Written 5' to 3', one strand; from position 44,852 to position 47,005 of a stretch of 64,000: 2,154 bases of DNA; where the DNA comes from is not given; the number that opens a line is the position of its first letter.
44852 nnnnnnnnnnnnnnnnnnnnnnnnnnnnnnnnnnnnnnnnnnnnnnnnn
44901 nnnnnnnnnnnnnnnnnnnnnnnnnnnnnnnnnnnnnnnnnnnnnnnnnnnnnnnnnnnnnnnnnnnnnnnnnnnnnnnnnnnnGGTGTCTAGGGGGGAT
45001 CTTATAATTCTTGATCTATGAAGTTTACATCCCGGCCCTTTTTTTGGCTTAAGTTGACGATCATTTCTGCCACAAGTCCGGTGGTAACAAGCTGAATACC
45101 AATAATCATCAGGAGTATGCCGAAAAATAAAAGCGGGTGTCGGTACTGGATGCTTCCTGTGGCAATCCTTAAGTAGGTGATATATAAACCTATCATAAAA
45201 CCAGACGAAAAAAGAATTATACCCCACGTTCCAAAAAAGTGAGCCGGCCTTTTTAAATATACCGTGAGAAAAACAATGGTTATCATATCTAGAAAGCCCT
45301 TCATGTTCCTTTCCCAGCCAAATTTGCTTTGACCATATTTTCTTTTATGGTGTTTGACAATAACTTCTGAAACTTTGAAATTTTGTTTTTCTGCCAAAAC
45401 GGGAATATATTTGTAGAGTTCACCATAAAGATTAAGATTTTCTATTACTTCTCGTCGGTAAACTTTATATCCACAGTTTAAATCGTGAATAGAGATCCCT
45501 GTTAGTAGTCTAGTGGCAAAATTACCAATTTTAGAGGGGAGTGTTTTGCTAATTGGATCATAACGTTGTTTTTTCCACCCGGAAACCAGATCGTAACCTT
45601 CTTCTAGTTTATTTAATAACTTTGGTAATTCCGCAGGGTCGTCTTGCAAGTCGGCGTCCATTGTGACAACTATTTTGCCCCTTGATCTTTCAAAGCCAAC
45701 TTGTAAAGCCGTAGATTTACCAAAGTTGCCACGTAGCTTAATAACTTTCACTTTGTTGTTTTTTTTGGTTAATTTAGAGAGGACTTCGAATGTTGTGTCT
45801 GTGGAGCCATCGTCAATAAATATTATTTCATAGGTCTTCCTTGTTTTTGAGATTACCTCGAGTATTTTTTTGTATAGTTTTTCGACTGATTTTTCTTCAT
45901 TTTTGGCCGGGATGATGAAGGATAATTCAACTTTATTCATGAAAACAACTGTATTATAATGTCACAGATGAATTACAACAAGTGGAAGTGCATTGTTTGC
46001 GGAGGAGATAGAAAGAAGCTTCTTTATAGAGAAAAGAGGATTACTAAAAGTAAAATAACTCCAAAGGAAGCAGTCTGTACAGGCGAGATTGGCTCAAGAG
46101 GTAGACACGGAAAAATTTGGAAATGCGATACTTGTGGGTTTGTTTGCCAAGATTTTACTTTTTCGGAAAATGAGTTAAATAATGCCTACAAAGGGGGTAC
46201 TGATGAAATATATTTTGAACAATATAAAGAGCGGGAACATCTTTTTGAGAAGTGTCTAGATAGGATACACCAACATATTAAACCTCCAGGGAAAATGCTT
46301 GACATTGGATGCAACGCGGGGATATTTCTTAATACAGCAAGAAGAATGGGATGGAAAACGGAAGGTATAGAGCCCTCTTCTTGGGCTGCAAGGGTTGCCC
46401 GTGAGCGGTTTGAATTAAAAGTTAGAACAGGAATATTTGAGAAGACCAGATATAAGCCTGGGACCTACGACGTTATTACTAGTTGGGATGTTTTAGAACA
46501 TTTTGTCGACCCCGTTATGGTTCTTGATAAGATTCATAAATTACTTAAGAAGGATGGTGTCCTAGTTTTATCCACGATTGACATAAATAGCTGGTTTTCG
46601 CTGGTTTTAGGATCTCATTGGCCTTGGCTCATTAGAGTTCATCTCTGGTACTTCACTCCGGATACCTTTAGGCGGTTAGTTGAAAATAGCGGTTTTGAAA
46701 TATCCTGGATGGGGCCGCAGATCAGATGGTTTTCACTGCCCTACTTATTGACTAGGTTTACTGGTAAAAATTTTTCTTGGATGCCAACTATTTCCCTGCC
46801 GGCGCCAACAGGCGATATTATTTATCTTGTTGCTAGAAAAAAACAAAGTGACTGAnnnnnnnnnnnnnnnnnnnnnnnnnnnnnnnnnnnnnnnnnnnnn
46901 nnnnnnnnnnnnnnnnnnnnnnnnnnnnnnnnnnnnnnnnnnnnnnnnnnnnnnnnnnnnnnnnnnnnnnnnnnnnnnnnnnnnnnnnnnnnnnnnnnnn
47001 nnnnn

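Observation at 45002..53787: Three additional DPM1-like polyprenol-P-sugar synthases, one fused to an extra Rossmann-like domain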

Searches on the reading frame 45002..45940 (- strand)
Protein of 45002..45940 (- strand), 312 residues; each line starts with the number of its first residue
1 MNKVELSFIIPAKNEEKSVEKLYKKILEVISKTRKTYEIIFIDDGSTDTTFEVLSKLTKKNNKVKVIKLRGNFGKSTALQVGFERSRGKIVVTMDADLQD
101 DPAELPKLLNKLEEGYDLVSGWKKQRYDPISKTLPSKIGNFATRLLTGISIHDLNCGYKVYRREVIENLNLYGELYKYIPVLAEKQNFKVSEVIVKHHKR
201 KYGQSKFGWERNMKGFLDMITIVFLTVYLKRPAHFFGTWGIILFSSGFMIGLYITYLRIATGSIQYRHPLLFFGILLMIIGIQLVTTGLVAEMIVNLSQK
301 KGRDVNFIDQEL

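Call 4: search_protein_families(library=pfam, proteins=[window:45002-45940:-], max_evalue=0.01)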
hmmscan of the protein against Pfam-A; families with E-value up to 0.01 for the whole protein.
window:45002-45940:- (312 aa): 3 families
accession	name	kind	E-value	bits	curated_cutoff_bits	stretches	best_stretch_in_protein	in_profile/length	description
PF00535.33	Glycos_transf_2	-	3.4e-36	125.1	23.3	1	7-168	1-166/168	Glycosyl transferase family 2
PF10111.15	Glyco_tranf_2_2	-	1e-07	32.2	27.3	1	7-108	1-102/276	Glycosyltransferase like family 2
PF13641.12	Glyco_tranf_2_3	-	4.3e-06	27.3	27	1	6-123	3-123/230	Glycosyltransferase like family 2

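Call 5: search_protein_families(library=ncbifam, proteins=[window:45002-45940:-], max_evalue=0.01)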
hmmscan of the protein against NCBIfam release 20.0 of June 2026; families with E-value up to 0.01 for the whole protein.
window:45002-45940:- (312 aa): 23 families
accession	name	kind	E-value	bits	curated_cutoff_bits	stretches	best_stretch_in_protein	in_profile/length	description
NF007986.1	PRK10714.1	equivalog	5.1e-54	183.4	529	1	5-297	7-296/316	undecaprenyl-phosphate 4-deoxy-4-formamido-L-arabinose transferase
NF047588.1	GlcsyltransPgfSStrep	equivalog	5.5e-40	137.5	500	1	5-297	2-290/308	glycosyltransferase PgfS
TIGR04182.1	glyco_TIGR04182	equivalog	6.6e-26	91.4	325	1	7-301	3-289/293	S-layer glycoprotein N-glycosyltransferase AglJ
TIGR03937.1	PgaC_IcaA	equivalog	3e-18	66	422.3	1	5-105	46-143/407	poly-beta-1,6-N-acetyl-D-glucosamine synthase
NF007482.0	PRK10073.1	equivalog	7.2e-14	51.5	423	1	3-110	5-108/334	glycosyltransferase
NF047683.1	TeichurnBiosyTuaG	equivalog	2.8e-13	50.1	400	1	3-111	5-110/252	teichuronic acid biosynthesis protein TuaG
NF041391.1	DPhHxTase_Halo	equivalog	3.3e-13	49.1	375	1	13-171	4-155/213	dolichyl-phosphate hexose transferase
NF010496.0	PRK13915.1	equivalog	4.3e-12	45.7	262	1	4-111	31-141/307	glucosyl-3-phosphoglycerate synthase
TIGR03965.1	mycofact_glyco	equivalog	4.6e-12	45.6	280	1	5-113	75-180/467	mycofactocin biosynthesis glycosyltransferase MftF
NF041875.1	EPS_EpsD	equivalog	2.6e-11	43.5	370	1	6-118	1-110/325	exopolysaccharide biosynthesis glycosyltransferase EpsD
NF058614.1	PPMAGASynPpgS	equivalog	1.1e-10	41.4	370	1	9-206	5-205/226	polyprenyl-phospho-N-acetylgalactosaminyl synthase PpgS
TIGR03111.1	glyc2_xrt_Gpos1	hypoth_equivalog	2.1e-10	40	363.95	1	6-115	51-159/439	TIGR03111 family XrtG-associated glycosyltransferase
TIGR04283.1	glyco_like_mftF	equivalog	2.8e-09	36.9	182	1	6-100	1-85/221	TIGR04283 family arsenosugar biosynthesis glycosyltransferase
NF050050.1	ProtGlycPglI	equivalog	1.4e-08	34.4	500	1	5-120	3-116/306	GalNAc(5)-diNAcBac-PP-undecaprenol beta-1,3-glucosyltransferase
NF045692.1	OglycostaseCruG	equivalog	2.4e-08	33.3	600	1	6-120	43-161/386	2'-O-glycosyltransferase CruG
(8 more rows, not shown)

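Call 9: search_solved_structures(query=window:45002-45940:-, max_evalue=0.001)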
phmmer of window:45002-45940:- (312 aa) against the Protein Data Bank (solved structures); distinct sequences matched with E-value up to 0.001: 22.
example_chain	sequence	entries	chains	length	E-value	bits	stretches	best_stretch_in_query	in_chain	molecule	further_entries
9bhc_C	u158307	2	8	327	2.2e-44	155.3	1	6-298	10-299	Undecaprenyl-phosphate 4-deoxy-4-formamido-L-arabinose transferase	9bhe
8vxh_A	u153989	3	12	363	3.1e-44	154.8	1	6-298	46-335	Undecaprenyl-phosphate 4-deoxy-4-formamido-L-arabinose transferase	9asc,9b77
9hwj_A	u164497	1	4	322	1.9e-43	152.3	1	5-297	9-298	Undecaprenyl-phosphate 4-deoxy-4-formamido-L-arabinose transferase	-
5eke_A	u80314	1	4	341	5.8e-32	114.6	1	4-298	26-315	Uncharacterized glycosyltransferase sll0501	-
5ekp_C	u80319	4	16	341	1.3e-31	113.4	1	4-298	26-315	Uncharacterized glycosyltransferase sll0501 | Glycosyltransferase sll0501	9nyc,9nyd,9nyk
9nye_A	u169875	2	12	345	1.4e-31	113.3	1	4-298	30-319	Glycosyltransferase sll0501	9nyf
5mlz_A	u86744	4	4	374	3.6e-19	72.6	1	4-208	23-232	Dolichol monophosphate mannose synthase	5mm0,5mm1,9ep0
8vh7_A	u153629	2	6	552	1.8e-09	40.7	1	24-98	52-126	Heparosan synthase B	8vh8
8viw_A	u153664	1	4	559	1.9e-09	40.7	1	24-98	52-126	Heparosan synthase B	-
6p61_A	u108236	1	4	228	4e-08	36.3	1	6-98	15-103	Glycosyltransferase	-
5hea_A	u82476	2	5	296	7.1e-08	35.5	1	6-99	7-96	Putative glycosyltransferase (GalT1)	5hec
7pdo_A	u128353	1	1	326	8.8e-06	28.6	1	6-125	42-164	Glucosyl-3-phosphoglycerate synthase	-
7p5l_A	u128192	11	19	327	8.8e-06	28.6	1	6-125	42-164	Glucosyl-3-phosphoglycerate synthase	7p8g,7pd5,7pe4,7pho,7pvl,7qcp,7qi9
5tze_C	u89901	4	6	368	1.8e-05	27.6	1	6-98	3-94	Glycosyl transferase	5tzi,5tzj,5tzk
2z87_A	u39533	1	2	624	2.2e-05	27.3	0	7-107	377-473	Chondroitin synthase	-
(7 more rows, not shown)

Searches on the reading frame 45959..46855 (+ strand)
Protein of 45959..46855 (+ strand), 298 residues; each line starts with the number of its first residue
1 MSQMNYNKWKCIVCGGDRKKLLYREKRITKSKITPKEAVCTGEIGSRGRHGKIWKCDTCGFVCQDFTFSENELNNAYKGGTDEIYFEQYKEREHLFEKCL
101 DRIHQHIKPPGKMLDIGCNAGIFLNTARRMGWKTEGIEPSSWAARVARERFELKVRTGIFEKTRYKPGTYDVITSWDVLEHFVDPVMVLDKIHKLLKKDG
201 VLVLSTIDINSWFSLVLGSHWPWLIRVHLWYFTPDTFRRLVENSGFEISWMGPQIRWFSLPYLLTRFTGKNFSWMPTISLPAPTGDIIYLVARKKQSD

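Call 4: search_protein_families(library=pfam, proteins=[window:45959-46855:+], max_evalue=0.01)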
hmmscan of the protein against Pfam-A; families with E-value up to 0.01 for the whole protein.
window:45959-46855:+ (298 aa): 8 families
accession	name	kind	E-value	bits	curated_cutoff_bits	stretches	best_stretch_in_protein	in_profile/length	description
PF13489.12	Methyltransf_23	-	6.7e-32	110.9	27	1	93-248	3-161/164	Methyltransferase domain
PF08241.18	Methyltransf_11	-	7.4e-14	52.6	21.2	1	114-204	1-95/95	Methyltransferase domain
PF08242.18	Methyltransf_12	-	2.5e-12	47.8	30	1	114-202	1-98/98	Methyltransferase domain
PF13847.12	Methyltransf_31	-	2.2e-11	44.1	27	1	111-213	5-118/145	Methyltransferase domain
PF13649.12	Methyltransf_25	-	9.5e-11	42.7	27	1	114-200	2-97/97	Methyltransferase domain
PF08003.17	Methyltransf_9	-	0.00022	20.7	23.8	1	100-211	104-224/315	Protein of unknown function (DUF1698)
PF06325.19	PrmA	-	0.0017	18.3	22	1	98-207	150-261/296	Ribosomal protein L11 methyltransferase (PrmA)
PF02353.26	CMAS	-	0.0017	18.2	27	1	106-209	59-169/273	Mycolic acid cyclopropane synthetase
